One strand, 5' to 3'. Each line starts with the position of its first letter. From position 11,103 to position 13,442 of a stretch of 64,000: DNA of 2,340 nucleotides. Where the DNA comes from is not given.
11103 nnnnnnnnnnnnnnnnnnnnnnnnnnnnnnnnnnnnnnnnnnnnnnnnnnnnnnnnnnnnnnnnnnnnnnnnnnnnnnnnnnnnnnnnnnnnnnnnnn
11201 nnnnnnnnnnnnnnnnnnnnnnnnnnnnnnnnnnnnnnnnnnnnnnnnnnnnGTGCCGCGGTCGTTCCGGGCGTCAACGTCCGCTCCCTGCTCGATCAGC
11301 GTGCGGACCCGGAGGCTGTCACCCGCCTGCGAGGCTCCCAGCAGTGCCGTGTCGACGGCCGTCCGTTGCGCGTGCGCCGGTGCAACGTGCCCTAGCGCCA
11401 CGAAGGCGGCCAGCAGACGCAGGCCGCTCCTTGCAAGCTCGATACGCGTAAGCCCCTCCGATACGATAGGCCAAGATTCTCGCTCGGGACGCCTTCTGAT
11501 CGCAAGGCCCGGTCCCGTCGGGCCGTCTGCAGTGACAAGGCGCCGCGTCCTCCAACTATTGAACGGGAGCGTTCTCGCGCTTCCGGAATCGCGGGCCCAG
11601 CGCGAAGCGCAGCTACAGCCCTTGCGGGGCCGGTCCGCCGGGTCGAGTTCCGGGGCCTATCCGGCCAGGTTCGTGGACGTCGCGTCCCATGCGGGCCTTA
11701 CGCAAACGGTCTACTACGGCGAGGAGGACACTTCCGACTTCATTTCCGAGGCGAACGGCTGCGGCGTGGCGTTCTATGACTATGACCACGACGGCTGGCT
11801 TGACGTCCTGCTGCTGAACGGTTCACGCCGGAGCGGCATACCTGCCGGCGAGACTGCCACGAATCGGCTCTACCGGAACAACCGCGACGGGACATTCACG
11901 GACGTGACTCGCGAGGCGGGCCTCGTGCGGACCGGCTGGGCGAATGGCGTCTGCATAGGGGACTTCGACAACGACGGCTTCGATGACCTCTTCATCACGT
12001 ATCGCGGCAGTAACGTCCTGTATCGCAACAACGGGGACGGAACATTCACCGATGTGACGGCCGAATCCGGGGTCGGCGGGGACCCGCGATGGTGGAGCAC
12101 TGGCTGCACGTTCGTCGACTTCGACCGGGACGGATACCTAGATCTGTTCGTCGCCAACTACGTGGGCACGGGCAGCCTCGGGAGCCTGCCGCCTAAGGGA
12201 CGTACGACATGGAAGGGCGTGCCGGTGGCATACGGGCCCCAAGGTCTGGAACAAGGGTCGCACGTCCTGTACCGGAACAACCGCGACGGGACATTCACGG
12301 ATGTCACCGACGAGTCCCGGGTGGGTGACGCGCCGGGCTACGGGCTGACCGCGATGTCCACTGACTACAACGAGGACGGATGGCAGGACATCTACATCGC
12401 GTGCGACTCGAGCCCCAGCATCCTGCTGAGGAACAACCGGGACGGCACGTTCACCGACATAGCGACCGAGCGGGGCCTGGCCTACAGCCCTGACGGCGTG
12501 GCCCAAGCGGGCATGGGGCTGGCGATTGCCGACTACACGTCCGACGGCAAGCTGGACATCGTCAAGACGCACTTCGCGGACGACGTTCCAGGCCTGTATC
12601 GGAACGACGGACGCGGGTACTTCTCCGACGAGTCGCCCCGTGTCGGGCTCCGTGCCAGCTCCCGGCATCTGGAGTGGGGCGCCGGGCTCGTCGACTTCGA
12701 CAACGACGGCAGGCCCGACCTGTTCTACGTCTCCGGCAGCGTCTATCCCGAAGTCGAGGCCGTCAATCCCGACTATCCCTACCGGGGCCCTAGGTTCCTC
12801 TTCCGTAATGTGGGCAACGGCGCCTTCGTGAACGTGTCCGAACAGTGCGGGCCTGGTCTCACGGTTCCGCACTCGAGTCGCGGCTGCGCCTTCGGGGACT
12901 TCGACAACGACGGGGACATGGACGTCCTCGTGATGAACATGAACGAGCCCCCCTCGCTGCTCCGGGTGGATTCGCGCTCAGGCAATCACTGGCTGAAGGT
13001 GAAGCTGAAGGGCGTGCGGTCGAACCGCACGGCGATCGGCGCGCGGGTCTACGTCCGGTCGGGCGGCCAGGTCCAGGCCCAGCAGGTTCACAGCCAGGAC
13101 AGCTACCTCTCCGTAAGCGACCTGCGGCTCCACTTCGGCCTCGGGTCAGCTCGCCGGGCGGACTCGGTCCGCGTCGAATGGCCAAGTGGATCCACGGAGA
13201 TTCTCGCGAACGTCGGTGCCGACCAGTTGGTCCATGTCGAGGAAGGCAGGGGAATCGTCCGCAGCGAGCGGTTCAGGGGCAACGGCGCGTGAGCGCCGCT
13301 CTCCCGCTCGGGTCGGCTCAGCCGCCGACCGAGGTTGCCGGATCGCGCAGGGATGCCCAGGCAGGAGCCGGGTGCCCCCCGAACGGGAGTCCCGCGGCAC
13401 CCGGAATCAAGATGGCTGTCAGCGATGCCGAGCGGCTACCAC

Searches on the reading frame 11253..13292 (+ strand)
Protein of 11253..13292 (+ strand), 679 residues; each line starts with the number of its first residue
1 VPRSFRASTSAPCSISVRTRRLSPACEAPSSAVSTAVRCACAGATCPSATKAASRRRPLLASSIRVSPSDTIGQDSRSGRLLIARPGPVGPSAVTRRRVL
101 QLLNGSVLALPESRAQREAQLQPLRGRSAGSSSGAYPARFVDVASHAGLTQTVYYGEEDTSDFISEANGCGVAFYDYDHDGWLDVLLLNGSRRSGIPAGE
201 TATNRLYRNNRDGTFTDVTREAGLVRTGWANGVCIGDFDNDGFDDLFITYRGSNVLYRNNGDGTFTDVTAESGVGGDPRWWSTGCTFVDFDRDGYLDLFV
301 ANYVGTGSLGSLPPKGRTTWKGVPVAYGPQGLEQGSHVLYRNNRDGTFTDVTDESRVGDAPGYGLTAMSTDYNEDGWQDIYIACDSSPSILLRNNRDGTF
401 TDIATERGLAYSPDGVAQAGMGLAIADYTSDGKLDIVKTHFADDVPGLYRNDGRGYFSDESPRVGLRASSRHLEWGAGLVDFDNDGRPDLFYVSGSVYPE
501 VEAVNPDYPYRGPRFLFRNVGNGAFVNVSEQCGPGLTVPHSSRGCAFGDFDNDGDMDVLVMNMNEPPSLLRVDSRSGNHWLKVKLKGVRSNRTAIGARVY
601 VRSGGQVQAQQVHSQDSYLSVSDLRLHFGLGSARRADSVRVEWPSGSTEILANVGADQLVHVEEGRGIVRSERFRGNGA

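Call 3: search_protein_families(library=pfam, proteins=[window:11253-13292:+], max_evalue=0.01)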
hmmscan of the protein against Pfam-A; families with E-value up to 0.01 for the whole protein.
window:11253-13292:+ (679 aa): 3 families
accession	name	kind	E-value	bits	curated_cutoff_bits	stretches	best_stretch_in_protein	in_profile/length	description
PF13517.12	FG-GAP_3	-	6.6e-53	177.6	26.9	5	237-300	1-61/61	FG-GAP-like repeat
PF07593.17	UnbV_ASPIC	-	3.5e-22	78.5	23.4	1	594-660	1-67/68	ASPIC and UnbV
PF01839.29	FG-GAP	-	1e-20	73.6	22.1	1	231-263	3-32/37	FG-GAP repeat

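Call 4: search_protein_families(library=ncbifam, proteins=[window:11253-13292:+], max_evalue=0.01)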
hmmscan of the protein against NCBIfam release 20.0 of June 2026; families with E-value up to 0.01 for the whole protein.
window:11253-13292:+ (679 aa): 1 family
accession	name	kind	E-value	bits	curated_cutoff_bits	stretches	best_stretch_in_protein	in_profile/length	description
NF047539.1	XAC2610_fam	domain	0.00041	20.8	35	0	286-307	2-23/89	XAC2610-related protein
